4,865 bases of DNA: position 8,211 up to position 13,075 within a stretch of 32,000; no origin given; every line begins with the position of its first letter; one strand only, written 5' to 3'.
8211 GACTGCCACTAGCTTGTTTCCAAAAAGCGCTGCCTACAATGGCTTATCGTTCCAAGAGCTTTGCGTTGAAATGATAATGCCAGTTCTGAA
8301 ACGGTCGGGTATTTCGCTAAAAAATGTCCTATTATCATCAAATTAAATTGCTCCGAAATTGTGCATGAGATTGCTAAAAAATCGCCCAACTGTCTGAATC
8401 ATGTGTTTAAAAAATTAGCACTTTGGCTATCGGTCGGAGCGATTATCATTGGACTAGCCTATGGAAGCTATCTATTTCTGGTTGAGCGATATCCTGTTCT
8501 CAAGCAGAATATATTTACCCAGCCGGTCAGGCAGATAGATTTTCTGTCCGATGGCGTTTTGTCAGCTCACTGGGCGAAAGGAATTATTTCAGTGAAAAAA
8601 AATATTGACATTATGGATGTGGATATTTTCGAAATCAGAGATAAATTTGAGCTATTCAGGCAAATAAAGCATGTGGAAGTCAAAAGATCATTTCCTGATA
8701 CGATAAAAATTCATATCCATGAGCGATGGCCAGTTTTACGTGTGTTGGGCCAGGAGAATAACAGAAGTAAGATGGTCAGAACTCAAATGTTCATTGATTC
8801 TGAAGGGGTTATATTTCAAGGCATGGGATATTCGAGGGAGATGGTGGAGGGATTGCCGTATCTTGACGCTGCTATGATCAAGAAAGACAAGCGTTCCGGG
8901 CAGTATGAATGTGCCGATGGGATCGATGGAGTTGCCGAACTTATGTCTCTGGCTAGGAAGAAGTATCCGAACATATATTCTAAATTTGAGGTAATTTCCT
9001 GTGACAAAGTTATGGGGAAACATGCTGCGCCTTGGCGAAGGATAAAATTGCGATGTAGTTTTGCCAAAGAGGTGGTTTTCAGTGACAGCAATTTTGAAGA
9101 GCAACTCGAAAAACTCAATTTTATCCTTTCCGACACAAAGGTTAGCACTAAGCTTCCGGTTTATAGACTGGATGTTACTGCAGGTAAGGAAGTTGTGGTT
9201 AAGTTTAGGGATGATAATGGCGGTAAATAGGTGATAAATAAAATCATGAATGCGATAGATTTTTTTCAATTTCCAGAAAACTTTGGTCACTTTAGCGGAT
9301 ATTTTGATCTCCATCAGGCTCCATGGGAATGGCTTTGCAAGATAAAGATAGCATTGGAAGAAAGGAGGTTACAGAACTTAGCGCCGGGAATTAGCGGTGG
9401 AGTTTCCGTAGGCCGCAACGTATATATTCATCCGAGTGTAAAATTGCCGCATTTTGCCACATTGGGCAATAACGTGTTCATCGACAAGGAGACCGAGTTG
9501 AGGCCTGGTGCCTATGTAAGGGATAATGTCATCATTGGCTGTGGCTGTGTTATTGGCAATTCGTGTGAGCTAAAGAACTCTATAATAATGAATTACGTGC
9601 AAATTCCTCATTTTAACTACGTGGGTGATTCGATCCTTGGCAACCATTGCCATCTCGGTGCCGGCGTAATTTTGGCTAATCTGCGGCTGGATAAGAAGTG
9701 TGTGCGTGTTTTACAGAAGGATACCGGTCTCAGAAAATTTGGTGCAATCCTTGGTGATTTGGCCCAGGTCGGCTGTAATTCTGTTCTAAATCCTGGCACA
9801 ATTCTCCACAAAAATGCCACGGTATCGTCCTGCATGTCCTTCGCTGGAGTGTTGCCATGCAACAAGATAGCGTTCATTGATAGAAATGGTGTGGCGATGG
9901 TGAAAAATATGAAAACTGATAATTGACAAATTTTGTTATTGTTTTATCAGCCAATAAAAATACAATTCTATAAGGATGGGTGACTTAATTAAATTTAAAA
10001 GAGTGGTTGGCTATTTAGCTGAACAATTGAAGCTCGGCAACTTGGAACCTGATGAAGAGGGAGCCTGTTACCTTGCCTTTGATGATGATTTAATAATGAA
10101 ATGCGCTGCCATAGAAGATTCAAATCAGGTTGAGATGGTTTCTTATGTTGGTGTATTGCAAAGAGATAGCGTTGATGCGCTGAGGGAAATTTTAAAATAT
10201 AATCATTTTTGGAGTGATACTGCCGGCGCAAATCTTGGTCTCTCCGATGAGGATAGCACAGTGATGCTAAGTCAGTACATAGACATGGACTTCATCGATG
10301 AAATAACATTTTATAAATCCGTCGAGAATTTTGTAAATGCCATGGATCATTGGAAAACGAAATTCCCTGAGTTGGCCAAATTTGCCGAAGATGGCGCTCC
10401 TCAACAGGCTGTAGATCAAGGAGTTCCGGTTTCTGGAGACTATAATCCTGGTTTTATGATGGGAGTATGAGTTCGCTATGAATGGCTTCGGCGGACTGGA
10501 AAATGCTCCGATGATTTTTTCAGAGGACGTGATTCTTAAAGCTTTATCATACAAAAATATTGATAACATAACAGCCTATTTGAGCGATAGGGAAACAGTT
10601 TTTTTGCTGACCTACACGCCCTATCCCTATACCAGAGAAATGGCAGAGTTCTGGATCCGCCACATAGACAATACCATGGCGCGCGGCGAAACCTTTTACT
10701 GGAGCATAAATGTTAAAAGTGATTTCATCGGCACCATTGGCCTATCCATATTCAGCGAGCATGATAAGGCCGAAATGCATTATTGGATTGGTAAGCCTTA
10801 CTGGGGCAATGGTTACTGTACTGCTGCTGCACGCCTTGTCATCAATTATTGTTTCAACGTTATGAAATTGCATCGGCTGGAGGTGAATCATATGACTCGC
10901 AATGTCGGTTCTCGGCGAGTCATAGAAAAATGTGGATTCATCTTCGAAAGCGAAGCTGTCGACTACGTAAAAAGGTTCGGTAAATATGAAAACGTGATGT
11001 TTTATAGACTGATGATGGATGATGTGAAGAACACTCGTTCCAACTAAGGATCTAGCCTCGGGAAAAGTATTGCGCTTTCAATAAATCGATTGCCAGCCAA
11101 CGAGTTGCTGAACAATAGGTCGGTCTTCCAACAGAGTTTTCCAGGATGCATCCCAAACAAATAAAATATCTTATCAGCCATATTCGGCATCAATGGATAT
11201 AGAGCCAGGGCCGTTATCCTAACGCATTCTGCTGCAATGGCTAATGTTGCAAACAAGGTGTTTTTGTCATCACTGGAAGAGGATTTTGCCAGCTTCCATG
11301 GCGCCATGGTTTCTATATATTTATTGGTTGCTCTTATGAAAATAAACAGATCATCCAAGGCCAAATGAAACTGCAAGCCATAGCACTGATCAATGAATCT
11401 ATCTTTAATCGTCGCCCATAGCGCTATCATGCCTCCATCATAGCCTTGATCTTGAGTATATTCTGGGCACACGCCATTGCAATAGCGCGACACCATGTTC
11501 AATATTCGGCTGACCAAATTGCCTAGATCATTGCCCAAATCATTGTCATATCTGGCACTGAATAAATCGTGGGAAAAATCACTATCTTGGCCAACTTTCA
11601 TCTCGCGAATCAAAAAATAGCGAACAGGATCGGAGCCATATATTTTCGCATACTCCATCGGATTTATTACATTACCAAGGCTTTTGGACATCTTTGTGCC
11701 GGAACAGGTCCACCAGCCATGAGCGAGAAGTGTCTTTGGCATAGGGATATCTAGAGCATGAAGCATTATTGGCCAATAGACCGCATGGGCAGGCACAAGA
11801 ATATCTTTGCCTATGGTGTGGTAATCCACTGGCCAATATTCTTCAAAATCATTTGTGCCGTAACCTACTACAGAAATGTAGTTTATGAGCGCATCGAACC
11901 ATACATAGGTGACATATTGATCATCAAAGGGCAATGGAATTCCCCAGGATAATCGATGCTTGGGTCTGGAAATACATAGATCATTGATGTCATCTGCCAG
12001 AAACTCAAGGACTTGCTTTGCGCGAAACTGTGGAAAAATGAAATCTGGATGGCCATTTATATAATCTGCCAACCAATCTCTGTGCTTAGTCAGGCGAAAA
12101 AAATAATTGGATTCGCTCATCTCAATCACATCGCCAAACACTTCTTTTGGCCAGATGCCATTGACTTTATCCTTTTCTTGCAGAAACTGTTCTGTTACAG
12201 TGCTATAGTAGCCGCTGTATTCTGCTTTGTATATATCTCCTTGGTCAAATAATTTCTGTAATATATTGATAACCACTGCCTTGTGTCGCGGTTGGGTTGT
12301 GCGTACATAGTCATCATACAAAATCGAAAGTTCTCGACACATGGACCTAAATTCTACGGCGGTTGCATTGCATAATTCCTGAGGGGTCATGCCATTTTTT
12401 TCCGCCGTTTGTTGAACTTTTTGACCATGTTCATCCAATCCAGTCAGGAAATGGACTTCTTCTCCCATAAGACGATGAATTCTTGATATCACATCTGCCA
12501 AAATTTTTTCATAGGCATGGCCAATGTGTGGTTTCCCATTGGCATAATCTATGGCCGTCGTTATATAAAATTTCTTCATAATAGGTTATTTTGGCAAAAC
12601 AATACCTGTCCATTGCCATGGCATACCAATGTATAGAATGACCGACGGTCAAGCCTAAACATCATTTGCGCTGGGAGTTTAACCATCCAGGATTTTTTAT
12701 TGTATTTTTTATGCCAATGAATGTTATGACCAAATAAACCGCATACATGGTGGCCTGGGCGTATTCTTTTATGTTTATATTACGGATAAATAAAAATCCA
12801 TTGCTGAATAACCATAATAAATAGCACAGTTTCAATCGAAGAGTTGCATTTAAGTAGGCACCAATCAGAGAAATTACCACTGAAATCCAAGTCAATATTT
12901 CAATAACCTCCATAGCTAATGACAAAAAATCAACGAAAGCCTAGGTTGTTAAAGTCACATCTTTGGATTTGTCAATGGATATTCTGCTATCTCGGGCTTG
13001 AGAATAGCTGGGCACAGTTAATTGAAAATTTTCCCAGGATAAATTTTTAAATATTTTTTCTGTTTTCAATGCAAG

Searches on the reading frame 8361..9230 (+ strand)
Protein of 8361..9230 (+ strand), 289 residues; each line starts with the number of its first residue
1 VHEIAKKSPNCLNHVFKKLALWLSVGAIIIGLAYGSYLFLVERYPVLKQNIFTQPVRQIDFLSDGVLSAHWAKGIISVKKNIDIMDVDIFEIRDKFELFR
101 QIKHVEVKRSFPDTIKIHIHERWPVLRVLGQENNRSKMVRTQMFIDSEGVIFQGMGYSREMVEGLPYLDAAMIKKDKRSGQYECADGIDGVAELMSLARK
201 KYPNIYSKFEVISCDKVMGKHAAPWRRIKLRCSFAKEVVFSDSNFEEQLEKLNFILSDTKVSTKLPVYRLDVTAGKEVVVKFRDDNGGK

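Call 18: search_protein_families(library=pfam, proteins=[window:8361-9230:+], max_evalue=0.01)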
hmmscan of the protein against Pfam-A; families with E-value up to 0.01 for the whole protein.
window:8361-9230:+ (289 aa): 1 family
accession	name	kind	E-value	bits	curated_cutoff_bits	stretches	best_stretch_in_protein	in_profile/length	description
PF08478.15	POTRA_1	-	3e-09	37.5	23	1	56-122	3-69/69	POTRA domain, FtsQ-type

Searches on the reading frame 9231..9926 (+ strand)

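Call 18: search_protein_families(library=pfam, proteins=[window:9231-9926:+], max_evalue=0.01)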
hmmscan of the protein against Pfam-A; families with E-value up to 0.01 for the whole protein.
window:9231-9926:+ (231 aa): 6 families
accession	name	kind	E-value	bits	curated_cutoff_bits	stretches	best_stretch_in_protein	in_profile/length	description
PF00132.30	Hexapep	-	1.8e-19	69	27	2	76-110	2-36/36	Bacterial transferase hexapeptide (six repeats)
PF25084.1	LbH_EIF2B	-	5.9e-18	65.2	54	2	62-150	2-89/105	EIF2B subunit epsilon LbH domain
PF24894.1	Hexapep_GlmU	-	8.9e-07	29.4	23.3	1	99-158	18-76/104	GlmU-like, C-terminal hexapeptide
PF25087.1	GMPPB_C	-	0.0015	18.6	39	0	80-152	3-75/110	GMPPB C-terminal domain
PF14602.12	Hexapep_2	-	0.0067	16.6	27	0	135-148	19-32/34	Hexapeptide repeat of succinyl-transferase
PF21711.3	DCTN5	-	0.0073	16.4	40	0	77-118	86-126/182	Dynactin subunit 5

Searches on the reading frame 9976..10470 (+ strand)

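Call 18: search_protein_families(library=pfam, proteins=[window:9976-10470:+], max_evalue=0.01)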
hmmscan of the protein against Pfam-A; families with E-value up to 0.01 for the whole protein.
window:9976-10470:+ (164 aa): 1 family
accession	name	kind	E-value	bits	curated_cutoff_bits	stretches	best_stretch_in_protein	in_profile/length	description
PF05932.18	CesT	-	4.6e-15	56.2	22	1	14-127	6-119/119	Tir chaperone protein (CesT) family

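Call 63: search_protein_families(library=ncbifam, proteins=[window:9976-10470:+], max_evalue=0.1)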
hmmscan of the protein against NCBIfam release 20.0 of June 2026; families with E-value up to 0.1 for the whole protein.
window:9976-10470:+ (164 aa): 1 family
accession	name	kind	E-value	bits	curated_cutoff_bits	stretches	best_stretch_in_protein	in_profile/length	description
NF011857.0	PRK15329.1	equivalog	2.9e-05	23.9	99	1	14-137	11-132/138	chaperone SicP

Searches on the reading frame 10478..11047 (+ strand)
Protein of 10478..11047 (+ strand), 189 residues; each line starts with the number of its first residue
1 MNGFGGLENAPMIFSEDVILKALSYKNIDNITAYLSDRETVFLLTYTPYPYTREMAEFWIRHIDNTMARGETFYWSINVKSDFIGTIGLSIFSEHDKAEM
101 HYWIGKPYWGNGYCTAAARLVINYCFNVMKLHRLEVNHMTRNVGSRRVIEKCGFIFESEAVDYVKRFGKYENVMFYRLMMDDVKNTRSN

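Call 18: search_protein_families(library=pfam, proteins=[window:10478-11047:+], max_evalue=0.01)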
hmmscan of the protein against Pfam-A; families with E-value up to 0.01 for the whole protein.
window:10478-11047:+ (189 aa): 4 families
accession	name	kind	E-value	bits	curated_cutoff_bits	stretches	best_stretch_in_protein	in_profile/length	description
PF13302.13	Acetyltransf_3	-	2.6e-31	109.6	25.4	1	18-154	2-137/138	Acetyltransferase (GNAT) domain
PF00583.31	Acetyltransf_1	-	8.5e-12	45.8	20.7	1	45-154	8-116/116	Acetyltransferase (GNAT) family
PF13523.12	Acetyltransf_8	-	6.9e-05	22.9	27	1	79-159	64-142/145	Acetyltransferase (GNAT) domain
PF13420.13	Acetyltransf_4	-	0.00018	22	24.3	1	51-170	32-150/155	Acetyltransferase (GNAT) domain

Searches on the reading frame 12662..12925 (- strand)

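Call 3: search_protein_families(library=pfam, proteins=[window:12662-12925:-], max_evalue=1)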
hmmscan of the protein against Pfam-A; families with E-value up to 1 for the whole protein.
window:12662-12925:- (87 aa): 2 families
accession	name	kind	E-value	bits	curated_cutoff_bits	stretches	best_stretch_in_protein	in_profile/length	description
PF04973.17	NMN_transporter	-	0.00054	20.4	27.3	1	11-74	110-172/175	Nicotinamide mononucleotide transporter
PF10688.14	Imp-YgjV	-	0.16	12.2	23.5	1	4-73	87-153/159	Bacterial inner membrane protein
